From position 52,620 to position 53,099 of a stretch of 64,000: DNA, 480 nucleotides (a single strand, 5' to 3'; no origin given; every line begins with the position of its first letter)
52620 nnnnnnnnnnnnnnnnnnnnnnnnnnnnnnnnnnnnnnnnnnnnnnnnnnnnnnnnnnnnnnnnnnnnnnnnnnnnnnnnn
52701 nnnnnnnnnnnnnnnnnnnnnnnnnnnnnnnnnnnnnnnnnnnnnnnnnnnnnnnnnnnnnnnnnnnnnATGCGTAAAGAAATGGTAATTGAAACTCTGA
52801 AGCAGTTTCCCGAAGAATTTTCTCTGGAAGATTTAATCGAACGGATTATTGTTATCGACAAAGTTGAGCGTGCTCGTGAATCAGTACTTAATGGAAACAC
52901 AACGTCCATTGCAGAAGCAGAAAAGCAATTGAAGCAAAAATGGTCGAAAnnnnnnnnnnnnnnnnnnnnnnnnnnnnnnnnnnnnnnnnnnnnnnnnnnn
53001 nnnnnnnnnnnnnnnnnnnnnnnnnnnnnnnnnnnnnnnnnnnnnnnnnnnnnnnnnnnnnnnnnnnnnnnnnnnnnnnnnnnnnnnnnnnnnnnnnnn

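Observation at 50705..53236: GH3-family gene bracketed by two RelE/ParE-type TA modules, one with a nonsense-inactivated toxin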

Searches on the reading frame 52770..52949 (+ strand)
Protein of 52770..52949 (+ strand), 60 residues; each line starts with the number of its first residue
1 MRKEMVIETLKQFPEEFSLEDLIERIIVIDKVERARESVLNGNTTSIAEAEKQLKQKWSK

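Call 4: search_protein_families(library=pfam, max_evalue=1, proteins=[window:52770-52949:+])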
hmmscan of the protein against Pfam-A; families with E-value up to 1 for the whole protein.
window:52770-52949:+ (60 aa): 1 family
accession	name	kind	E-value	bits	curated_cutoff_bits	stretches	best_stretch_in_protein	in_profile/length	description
PF23553.1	NELF-A_N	-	0.04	14.3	27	1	5-54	85-136/146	NELF-A N-terminal domain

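Call 5: search_protein_families(library=ncbifam, max_evalue=1, proteins=[window:52770-52949:+])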
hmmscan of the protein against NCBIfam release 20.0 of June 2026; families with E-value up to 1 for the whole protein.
window:52770-52949:+ (60 aa): 1 family
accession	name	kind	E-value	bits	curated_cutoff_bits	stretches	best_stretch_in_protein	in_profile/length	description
TIGR03757.1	conj_TIGR03757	hypoth_equivalog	0.074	13.3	73.2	1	4-57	3-54/113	TIGR03757 family integrating conjugative element protein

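Call 12: list_cluster_members(proteins=[P0001, window:52770-52949:+, window:50902-51144:+, window:50705-50899:+, window:53243-54418:+])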
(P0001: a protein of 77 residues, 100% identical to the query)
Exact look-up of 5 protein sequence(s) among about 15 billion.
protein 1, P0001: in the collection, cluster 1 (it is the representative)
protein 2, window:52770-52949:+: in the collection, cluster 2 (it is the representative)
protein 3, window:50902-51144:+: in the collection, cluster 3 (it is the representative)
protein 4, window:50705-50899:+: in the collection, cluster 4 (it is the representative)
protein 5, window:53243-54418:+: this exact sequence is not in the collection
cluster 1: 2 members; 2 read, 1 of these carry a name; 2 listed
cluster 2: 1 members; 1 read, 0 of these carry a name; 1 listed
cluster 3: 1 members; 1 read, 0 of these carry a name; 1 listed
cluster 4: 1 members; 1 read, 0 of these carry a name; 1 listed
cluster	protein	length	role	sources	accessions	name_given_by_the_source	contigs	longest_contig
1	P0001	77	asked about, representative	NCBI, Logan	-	-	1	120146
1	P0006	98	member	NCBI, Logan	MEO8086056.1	MAG: type II toxin-antitoxin system RelE/ParE family toxin [Bacteroidota bacterium]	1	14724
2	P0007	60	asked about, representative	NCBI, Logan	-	-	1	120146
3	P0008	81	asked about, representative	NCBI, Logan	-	-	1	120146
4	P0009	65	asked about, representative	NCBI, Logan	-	-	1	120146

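Call 14: find_encoding_contigs(protein=P0006, flank=8000, max_places=10)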
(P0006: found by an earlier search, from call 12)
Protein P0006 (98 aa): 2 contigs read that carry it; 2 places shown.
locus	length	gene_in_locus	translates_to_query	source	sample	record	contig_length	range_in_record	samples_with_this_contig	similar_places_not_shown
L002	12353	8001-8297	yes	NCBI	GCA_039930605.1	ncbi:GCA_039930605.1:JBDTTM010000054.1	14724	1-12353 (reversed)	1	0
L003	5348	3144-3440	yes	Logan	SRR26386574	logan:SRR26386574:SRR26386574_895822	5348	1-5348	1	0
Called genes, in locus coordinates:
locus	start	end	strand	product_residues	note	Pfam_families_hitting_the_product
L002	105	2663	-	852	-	PF07719:TPR_2 (faint), PF13424:TPR_12 (faint), PF13432:TPR_16 (faint), PF14559:TPR_19 (faint), PF00515:TPR_1 (faint), PF13174:TPR_6 (faint), PF13181:TPR_8 (faint)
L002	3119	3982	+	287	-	PF01551:Peptidase_M23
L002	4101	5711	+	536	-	PF18962:Por_Secre_tail (weak)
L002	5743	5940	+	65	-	-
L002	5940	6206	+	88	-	PF05016:ParE_toxin (weak)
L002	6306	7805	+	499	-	PF03321:GH3, PF23571:GH3_M, PF23572:GH3_C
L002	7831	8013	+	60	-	-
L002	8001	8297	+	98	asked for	PF05016:ParE_toxin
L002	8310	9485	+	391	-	PF02670:DXP_reductoisom, PF08436:DXP_redisom_C, PF13288:DXPR_C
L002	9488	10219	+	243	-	PF05575:V_cholerae_RfbT (weak), PF05050:Methyltransf_21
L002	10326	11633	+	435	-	PF02163:Peptidase_M50, PF00595:PDZ (weak), PF13180:PDZ_2, PF17820:PDZ_6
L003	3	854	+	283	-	?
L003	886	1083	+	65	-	-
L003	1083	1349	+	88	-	PF05016:ParE_toxin (weak)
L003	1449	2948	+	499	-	PF03321:GH3, PF23571:GH3_M, PF23572:GH3_C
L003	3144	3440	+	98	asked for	PF05016:ParE_toxin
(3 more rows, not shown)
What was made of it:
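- The same TA1-GH3-TA2 block is present in the sister MAG (call 14). The arrangement is conserved in the sister MAG (call 14).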

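Call 36: search_solved_structures(query=A4, max_evalue=0.01, show_alignments=2)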
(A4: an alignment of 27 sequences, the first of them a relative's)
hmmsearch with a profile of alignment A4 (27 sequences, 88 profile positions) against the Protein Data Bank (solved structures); distinct sequences matched with E-value up to 0.01: 2.
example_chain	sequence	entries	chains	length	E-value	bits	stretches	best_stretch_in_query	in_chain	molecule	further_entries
3bpq_B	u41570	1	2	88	1.7e-26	95.5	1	1-88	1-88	Toxin RelE3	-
2khe_A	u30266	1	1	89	6.7e-05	26.3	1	2-85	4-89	Toxin-like protein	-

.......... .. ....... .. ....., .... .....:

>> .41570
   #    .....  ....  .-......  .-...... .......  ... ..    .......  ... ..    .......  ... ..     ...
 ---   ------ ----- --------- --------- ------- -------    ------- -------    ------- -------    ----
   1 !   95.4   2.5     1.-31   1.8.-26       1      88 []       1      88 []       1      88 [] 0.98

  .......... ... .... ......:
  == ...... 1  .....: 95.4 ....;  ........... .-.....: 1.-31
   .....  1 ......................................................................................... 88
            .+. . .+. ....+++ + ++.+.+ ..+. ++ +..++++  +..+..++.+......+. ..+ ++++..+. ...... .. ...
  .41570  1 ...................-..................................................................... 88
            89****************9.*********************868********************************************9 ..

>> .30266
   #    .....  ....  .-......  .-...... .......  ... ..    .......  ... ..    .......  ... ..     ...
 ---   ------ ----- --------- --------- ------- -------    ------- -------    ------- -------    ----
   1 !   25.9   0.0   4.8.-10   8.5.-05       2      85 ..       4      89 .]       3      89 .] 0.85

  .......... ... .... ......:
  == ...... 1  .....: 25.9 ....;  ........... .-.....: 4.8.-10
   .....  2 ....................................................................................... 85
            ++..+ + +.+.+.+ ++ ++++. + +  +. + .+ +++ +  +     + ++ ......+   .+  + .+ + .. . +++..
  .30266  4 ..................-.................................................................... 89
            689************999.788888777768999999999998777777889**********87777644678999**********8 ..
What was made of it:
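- Closest known: RelB3-RelE3 of Methanocaldococcus jannaschii. Same: The T1 family profile matches RelE3 end to end (1-88 of 88, E=1.7e-26; call 36).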

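Call 38: search_solved_structures(query=A5, max_evalue=10, show_alignments=2)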
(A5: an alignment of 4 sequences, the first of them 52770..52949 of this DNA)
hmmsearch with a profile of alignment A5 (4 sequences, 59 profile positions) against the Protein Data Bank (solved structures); distinct sequences matched with E-value up to 10: 10.
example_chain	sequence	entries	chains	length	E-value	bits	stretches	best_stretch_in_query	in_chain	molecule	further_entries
6zjk_C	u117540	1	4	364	0.033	17.7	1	19-58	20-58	Ribonucleoside-diphosphate reductase subunit beta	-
7du6_A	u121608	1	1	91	0.094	16.2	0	20-51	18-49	mkDPBB_sym2 protein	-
8jvo_A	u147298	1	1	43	0.51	13.8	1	19-48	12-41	mk2h_deltaMILPYS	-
5dzz_A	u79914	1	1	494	0.78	13.2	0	29-53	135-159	Desmoplakin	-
7mpy_A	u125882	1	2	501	0.82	13.2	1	17-48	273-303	Folate synthesis bifunctional protein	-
7dxz_A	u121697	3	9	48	0.99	12.9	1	19-48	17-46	mk2h_deltaMILPYS protein | mk2h_deltaMILPYS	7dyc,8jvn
6ldf_A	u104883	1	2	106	1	12.9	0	27-56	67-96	engineered cyt cb 562 variant, C96K AB5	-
5mwa_A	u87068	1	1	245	1.2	12.7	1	13-36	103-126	Bifunctional epoxide hydrolase 2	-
5xzj_A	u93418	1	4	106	1.3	12.6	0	27-55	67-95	Soluble cytochrome b562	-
7di1_A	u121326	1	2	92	3.4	11.2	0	20-51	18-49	mkDPBB_sym_86 protein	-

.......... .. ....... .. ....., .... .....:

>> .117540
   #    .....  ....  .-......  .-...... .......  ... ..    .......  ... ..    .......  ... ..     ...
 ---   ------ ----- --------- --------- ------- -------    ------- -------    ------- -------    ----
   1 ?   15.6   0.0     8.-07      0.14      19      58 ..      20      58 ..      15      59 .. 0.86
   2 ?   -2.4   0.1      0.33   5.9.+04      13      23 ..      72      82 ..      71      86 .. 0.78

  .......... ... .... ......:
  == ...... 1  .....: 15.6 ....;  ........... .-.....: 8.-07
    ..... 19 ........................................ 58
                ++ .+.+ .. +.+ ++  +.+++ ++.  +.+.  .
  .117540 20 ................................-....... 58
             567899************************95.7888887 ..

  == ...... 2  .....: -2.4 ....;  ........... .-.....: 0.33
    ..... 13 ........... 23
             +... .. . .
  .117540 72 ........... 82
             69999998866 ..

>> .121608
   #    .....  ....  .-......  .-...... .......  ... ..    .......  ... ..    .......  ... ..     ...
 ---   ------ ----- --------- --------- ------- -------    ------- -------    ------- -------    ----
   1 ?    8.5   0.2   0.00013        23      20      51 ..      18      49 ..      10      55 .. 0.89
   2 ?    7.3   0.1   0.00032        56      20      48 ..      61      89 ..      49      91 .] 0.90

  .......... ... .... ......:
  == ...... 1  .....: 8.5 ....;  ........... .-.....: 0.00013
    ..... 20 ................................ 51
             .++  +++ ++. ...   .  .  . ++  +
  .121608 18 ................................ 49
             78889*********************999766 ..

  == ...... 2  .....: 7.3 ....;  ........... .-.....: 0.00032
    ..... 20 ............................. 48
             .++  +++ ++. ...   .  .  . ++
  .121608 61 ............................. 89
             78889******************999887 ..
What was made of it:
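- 52770..52952 (+): AT2: intact 60-aa putative ParE-cognate antitoxin. It belongs to a family with no Pfam model. No Pfam, NCBIfam or PDB hit (calls 4, 5, 38).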

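Call 49: find_homologous_proteins(query=window:52770-52949:+, max_evalue=0.001)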
Query window:52770-52949:+ (60 aa): 2 proteins with E <= 0.001 among 2 candidates.
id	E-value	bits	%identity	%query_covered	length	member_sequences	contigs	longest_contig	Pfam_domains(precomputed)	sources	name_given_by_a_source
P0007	3.7e-29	116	100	100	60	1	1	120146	-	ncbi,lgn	-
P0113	2.1e-24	101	88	100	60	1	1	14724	-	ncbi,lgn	ncbi:MAG: hypothetical protein ABI763_04510 [Bacteroidota bacterium]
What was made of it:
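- Tried and rejected: The word-index homologue search for AT2 found only the orthologue (call 49).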

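Call 56: predict_structure(alignment_id=A8)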
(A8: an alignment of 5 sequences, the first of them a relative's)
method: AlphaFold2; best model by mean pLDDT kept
length: 98 residues; sequences in the alignment: 5
mean_pLDDT: 87.8   pTM: 0.78
mean pLDDT of the five models: 87.8, 87.4, 86.8, 86.2, 85.9
residues with pLDDT >= 90: 72; 70-90: 17; 50-70: 1; < 50: 8
segments of 3 or more residues with pLDDT < 50: 91-98
pLDDT, mean of each block of 10 residues (from residue 1): 95 96 94 96 91 85 92 94 89 36
secondary structure, 60 per line:
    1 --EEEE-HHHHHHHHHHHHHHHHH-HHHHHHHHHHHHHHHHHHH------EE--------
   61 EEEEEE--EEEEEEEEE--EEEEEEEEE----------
elements in order: E3-6 H8-24 H26-44 E61-66 E69-77 E80-88

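Call 60: fold_search(model_id=the predicted structure, library=pdb)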
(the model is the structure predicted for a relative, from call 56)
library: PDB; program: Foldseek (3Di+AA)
matches with E <= 10: 633; with E <= 0.001: 25
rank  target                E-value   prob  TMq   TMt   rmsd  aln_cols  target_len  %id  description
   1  6x0a_C                8.6e-09  1.00  0.83  0.88   2.8        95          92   41  X-ray structure of a chimeric ParDE toxin-antitoxin complex from Mesorhizobium opportunistum (released 2020-11-25)
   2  6x0a_A                3.3e-08  1.00  0.81  0.87   2.9        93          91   41  X-ray structure of a chimeric ParDE toxin-antitoxin complex from Mesorhizobium opportunistum (released 2020-11-25)
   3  6x0a_M                7.2e-08  1.00  0.79  0.86   2.9        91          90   41  X-ray structure of a chimeric ParDE toxin-antitoxin complex from Mesorhizobium opportunistum (released 2020-11-25)
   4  6x0a_I                7.8e-07  1.00  0.77  0.84   3.0        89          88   40  X-ray structure of a chimeric ParDE toxin-antitoxin complex from Mesorhizobium opportunistum (released 2020-11-25)
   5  9w3a_B                8.4e-07  1.00  0.83  0.73   1.9        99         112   22  Crystal structure of PfiAT toxin-antitoxin complex (released 2026-02-11)
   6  5ceg_B                1.2e-06  1.00  0.82  0.78   4.3       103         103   23  X-ray structure of toxin/anti-toxin complex from Mesorhizobium opportunistum (released 2015-11-11)
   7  9w3a_A                1.6e-06  1.00  0.82  0.71   1.9        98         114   22  Crystal structure of PfiAT toxin-antitoxin complex (released 2026-02-11)
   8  5cw7_P                2.0e-06  1.00  0.83  0.86   1.4        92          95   24  Crystal structure of the PaaA2-ParE2 antitoxin-toxin complex (released 2016-06-01)
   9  7r5a_A                2.0e-06  1.00  0.78  0.81   3.6        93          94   22  Vibrio cholera ParD2:ParE2 antitoxin:toxin complex (released 2022-04-27)
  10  5cw7_F                2.4e-06  1.00  0.84  0.86   3.1        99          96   23  Crystal structure of the PaaA2-ParE2 antitoxin-toxin complex (released 2016-06-01)
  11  9w3a_C                2.4e-06  1.00  0.82  0.73   1.9        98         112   22  Crystal structure of PfiAT toxin-antitoxin complex (released 2026-02-11)
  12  5cw7_B                2.8e-06  1.00  0.85  0.87   2.9        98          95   23  Crystal structure of the PaaA2-ParE2 antitoxin-toxin complex (released 2016-06-01)
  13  5czf_D                3.2e-06  1.00  0.84  0.89   1.4        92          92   23  Crystal structure of the PaaA2-ParE2 antitoxin-toxin complex (released 2016-06-01)
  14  5ceg_D                4.4e-06  1.00  0.82  0.80   4.2       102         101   22  X-ray structure of toxin/anti-toxin complex from Mesorhizobium opportunistum (released 2015-11-11)
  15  9w3a_D                8.0e-06  1.00  0.82  0.74   2.0        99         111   22  Crystal structure of PfiAT toxin-antitoxin complex (released 2026-02-11)
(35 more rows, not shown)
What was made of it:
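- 52940..53173 (+): T2: ParE-family toxin gene truncated to 77 aa by the nonsense codon TAG at 53171-53173. Foldseek gives 6X0A, 5CW7 and 7R5A as top matches (call 60).
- On ParE subfamily (gyrase poisons): The Foldseek top 21 are all ParE or ParE-like toxin chains (ParE3, PfiT, ParE2, PrpT), and RelE-type chains first appear at rank 22 (call 60).
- Closest known: ParD-ParE systems: Mesorhizobium opportunistum ParDE3. Same: The model of the intact allele matches ParE structures with TM 0.8-0.85 (call 60).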

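Call 77: find_encoding_contigs(protein=P0008, flank=1500, max_places=6)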
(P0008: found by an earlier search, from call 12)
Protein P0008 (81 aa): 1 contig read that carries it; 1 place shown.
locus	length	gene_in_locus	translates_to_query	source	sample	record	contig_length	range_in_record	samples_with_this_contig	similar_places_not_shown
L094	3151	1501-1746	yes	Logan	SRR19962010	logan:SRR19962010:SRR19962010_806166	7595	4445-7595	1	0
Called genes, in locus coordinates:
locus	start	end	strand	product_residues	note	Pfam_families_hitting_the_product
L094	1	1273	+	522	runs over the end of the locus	PF18962:Por_Secre_tail (weak)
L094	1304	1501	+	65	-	-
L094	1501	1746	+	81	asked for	-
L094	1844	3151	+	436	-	?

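Call 82: search_protein_representatives(protein=window:52770-52949:+)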
Query: 60 residues. Proteins with E-value up to 0.001 (for the whole library): 188; up to 1e-10: 0; up to 1e-30: 0. The best 150 are listed.
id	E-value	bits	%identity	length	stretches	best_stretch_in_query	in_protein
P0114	9.3e-10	53.9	45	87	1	1-60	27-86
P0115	8.2e-09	51.0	46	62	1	1-59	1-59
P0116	1.3e-08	50.4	46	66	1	1-58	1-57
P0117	2.1e-08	49.7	42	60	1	1-60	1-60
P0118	2.1e-08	49.7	48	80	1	1-60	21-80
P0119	5.9e-08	48.3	44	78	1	2-60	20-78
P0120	6.2e-08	48.2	52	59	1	1-59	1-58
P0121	7.4e-08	48.0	45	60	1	1-60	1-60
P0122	1.8e-07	46.8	32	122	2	3-57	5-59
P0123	2.1e-07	46.5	47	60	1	3-58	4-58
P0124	2.2e-07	46.5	42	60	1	1-60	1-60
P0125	2.3e-07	46.4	40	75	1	2-56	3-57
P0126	2.4e-07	46.4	53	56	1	1-55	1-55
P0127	3.2e-07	46.0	44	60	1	1-59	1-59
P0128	4.1e-07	45.7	40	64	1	1-60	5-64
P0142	1.8e-06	43.7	37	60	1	1-59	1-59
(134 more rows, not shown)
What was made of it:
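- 52770..52952 (+): 188 50%-identity cluster representatives match at E<=1e-3, mostly 59-60 aa (call 82).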

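Call 84: search_protein_families(library=pfam, alignment_id=A10, max_evalue=0.01)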
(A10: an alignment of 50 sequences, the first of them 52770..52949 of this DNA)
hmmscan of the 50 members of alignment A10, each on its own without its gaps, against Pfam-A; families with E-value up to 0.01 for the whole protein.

A. member 1, window:52770-52949:+ (60 aa): 0 families

B. families by the number of members that match (of 50 scanned): 3 families
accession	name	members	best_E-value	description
PF20030.5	bpMoxR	1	0.0024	MoxR domain in the MoxR-vWA-beta-propeller ternary systems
PF11338.13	DUF3140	1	0.0029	Protein of unknown function (DUF3140)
PF19867.5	DUF6340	1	0.0069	Family of unknown function (DUF6340)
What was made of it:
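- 52770..52952 (+): None of 50 members matches a plausible Pfam family (call 84).
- Tried and rejected: A Pfam scan of 50 AT2-family members gave only isolated chance hits (call 84).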

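Call 85: find_encoding_contigs(protein=P0117, flank=1500, max_places=3)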
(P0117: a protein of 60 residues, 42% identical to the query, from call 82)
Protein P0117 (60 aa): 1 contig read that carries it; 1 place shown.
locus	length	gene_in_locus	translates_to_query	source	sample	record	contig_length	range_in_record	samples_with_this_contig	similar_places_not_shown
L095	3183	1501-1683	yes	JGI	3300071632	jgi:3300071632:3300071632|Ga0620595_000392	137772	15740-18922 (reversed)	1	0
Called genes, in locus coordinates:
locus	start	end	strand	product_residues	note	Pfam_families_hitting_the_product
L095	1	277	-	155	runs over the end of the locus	PF20001:DUF6428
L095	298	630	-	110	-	PF01022:HTH_5, PF12840:HTH_20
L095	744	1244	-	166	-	-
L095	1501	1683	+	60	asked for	-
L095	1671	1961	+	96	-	PF05016:ParE_toxin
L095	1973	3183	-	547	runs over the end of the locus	PF06418:CTP_synth_N, PF00117:GATase, PF07722:Peptidase_C26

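Call 86: find_encoding_contigs(protein=P0142, flank=1500, max_places=3)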
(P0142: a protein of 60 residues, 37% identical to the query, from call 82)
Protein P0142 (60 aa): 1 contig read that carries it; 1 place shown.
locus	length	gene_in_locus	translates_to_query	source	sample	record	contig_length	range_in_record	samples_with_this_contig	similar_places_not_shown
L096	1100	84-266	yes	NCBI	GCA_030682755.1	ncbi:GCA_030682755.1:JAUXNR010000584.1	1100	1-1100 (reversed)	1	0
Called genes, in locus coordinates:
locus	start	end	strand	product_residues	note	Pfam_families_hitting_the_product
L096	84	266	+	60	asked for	-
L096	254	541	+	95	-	PF05016:ParE_toxin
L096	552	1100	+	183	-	PF00450:Peptidase_S10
